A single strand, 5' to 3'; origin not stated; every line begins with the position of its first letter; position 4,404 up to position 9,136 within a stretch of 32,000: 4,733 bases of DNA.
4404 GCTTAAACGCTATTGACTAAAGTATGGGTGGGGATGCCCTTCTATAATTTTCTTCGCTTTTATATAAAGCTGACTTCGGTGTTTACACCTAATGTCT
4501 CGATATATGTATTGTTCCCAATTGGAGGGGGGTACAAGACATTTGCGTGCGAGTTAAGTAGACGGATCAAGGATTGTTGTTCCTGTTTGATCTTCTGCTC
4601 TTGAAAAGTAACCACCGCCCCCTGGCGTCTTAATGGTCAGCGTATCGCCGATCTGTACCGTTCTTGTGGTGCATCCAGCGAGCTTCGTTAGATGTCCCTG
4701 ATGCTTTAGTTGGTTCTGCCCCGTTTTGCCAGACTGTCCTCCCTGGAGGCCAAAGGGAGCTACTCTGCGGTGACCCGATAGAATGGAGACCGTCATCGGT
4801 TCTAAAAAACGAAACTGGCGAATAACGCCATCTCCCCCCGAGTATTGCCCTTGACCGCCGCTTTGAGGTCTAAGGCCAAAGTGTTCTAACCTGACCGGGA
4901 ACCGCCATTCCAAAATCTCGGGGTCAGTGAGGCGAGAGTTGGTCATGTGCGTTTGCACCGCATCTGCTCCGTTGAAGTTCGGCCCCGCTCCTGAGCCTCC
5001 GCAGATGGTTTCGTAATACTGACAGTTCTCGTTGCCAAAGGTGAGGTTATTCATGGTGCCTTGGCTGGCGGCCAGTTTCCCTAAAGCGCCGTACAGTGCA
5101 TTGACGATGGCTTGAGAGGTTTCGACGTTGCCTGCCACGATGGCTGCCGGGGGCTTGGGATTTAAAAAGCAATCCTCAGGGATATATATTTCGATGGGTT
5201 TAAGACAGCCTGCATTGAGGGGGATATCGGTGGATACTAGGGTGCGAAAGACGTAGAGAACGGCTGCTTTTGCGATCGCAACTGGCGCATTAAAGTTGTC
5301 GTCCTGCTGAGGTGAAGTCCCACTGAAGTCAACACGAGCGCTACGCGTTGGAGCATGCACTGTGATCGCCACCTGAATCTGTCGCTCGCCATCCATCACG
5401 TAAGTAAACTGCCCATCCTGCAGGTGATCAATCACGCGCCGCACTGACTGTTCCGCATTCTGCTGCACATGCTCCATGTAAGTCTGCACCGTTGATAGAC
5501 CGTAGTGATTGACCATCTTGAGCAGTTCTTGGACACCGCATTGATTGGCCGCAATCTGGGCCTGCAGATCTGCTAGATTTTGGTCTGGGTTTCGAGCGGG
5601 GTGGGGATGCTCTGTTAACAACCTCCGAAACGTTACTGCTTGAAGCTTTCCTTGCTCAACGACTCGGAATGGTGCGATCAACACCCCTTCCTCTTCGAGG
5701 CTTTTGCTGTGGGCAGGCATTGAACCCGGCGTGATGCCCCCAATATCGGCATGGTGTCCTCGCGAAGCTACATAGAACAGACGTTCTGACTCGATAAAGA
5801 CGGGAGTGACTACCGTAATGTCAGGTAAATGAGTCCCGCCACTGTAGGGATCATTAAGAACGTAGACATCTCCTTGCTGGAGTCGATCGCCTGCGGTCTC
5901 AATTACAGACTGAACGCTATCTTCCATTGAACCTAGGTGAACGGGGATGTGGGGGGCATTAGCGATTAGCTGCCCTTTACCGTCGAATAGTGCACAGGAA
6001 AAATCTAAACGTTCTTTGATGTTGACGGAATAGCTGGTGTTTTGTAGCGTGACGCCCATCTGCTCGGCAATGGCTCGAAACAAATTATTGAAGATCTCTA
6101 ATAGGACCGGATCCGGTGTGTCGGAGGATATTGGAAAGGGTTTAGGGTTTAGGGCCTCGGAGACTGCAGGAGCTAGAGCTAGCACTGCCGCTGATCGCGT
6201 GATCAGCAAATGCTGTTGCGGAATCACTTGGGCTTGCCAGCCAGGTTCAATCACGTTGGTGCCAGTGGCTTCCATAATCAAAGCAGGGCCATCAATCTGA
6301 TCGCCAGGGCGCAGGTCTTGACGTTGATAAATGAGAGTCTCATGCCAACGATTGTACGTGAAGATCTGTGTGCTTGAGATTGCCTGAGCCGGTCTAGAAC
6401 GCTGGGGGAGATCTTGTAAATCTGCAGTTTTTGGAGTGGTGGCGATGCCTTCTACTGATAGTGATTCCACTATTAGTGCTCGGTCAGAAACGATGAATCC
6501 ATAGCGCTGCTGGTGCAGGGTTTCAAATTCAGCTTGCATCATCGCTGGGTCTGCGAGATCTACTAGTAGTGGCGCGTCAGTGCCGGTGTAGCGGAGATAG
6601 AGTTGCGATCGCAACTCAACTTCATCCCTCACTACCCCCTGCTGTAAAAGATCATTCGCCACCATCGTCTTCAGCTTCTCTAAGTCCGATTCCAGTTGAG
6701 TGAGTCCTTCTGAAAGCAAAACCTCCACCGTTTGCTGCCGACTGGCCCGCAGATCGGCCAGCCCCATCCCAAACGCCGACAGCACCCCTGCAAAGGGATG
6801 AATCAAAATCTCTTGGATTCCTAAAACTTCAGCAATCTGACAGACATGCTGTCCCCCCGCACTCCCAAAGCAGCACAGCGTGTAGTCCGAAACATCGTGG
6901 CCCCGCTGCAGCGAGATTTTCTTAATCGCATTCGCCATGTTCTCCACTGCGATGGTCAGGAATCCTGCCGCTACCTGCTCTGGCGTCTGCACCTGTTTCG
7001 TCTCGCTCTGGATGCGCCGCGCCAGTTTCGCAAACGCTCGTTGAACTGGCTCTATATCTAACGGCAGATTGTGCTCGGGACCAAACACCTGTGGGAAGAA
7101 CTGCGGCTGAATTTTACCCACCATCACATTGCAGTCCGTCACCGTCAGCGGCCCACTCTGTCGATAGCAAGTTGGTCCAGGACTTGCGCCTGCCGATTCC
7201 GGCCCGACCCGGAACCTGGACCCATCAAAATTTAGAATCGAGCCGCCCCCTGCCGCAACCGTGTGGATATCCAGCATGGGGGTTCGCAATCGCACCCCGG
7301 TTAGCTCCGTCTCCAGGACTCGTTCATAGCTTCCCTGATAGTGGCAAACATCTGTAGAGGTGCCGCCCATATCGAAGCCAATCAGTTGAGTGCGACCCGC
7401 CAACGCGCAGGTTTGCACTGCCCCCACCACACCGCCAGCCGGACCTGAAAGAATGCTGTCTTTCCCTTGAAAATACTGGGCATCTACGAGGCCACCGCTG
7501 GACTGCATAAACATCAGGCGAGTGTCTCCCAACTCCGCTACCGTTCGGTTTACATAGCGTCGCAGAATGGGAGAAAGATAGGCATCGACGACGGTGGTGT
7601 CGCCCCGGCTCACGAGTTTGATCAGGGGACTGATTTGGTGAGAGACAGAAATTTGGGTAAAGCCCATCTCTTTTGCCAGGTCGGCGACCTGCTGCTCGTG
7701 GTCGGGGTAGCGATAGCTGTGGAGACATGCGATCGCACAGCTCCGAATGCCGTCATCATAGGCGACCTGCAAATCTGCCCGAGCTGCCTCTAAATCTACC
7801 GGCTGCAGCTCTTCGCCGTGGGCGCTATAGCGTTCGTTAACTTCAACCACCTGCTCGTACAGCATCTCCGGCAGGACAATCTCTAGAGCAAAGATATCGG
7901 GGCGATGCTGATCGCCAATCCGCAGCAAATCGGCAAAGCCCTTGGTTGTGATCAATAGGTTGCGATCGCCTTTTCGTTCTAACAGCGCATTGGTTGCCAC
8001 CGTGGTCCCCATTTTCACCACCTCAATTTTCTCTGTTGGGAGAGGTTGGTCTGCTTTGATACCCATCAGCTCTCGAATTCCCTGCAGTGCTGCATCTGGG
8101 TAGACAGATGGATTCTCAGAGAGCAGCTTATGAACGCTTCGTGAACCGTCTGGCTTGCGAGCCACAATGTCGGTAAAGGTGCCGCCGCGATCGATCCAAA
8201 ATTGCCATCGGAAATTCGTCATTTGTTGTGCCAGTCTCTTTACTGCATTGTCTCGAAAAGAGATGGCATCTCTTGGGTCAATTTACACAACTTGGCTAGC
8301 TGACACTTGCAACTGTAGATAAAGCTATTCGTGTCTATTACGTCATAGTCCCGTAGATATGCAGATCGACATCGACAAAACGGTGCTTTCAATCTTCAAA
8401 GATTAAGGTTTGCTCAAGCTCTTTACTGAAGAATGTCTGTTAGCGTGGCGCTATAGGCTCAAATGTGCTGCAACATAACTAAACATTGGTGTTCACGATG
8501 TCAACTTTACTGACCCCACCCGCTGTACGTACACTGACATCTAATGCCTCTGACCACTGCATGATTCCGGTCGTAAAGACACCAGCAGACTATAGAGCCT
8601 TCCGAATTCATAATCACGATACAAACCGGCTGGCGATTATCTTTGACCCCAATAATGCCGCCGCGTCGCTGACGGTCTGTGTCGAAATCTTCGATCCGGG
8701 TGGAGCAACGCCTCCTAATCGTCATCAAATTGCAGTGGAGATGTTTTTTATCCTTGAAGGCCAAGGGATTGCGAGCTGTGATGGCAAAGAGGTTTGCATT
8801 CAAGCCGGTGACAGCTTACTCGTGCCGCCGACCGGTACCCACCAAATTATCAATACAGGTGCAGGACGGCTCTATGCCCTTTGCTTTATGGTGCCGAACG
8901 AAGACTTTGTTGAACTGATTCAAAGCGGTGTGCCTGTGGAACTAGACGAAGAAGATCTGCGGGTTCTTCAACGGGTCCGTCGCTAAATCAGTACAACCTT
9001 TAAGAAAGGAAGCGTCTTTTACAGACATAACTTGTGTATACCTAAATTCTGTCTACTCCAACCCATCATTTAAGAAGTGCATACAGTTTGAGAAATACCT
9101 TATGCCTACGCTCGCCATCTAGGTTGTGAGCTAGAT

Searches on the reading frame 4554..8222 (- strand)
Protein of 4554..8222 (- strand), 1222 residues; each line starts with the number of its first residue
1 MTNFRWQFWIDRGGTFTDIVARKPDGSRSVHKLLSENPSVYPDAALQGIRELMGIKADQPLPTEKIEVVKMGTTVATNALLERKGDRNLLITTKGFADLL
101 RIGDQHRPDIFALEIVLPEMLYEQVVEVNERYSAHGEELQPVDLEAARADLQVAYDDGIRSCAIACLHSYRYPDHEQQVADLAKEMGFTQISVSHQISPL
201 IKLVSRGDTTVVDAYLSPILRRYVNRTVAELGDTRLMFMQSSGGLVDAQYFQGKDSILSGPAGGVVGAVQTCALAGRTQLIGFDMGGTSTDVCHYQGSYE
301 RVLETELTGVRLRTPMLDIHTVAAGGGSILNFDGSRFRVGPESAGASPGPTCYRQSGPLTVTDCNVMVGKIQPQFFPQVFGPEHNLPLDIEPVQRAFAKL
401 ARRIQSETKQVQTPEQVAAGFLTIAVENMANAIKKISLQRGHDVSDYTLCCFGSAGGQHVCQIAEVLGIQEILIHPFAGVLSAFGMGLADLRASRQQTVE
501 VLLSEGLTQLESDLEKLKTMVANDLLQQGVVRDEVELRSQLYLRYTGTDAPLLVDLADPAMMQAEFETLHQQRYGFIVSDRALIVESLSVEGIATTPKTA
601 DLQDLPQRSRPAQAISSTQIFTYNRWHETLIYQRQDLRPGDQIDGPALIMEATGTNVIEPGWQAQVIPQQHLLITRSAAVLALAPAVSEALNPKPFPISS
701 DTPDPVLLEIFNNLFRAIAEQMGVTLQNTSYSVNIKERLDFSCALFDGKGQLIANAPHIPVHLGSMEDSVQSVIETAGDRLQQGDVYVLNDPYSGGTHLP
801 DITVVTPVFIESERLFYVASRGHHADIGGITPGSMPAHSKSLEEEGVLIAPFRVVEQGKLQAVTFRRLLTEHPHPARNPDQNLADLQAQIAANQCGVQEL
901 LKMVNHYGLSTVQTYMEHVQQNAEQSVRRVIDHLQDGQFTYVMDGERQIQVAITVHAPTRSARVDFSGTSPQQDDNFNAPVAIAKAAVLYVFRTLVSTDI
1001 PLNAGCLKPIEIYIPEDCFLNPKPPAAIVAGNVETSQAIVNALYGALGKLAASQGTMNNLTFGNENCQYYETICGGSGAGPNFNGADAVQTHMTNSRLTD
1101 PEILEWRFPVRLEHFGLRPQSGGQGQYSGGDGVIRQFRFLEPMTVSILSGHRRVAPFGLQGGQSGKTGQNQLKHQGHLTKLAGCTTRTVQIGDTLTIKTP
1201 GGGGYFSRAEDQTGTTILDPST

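Call 39: search_protein_families(library=pfam, proteins=[window:4554-8222:-], max_evalue=0.001)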
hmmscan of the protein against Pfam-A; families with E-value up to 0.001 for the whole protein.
window:4554-8222:- (1222 aa): 4 families
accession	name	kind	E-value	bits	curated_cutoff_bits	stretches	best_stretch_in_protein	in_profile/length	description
PF02538.19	Hydantoinase_B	-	4.6e-204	679.1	26.8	1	704-1205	1-516/519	Hydantoinase B/oxoprolinase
PF01968.24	Hydantoinase_A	-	3.7e-106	355.1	22.9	1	206-494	1-290/291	Hydantoinase/oxoprolinase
PF05378.19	Hydant_A_N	-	1.2e-60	204.7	25.2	1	8-187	2-176/176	Hydantoinase/oxoprolinase N-terminal region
PF19278.4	Hydant_A_C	-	1.3e-10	41.5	21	1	508-665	12-181/193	Hydantoinase/oxoprolinase C-terminal domain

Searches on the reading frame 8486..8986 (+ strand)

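Call 39: search_protein_families(library=pfam, proteins=[window:8486-8986:+], max_evalue=0.001)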
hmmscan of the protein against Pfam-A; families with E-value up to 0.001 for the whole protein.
window:8486-8986:+ (166 aa): 3 families
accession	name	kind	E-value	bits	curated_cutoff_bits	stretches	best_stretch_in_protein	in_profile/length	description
PF07883.17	Cupin_2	-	5.2e-15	55.3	27.2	1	67-133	3-68/70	Cupin domain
PF02311.25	AraC_binding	-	2.3e-06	27.8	21.1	1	71-140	12-80/135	AraC-like ligand binding domain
PF00190.28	Cupin_1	-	0.0001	22.4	22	1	66-140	38-119/151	Cupin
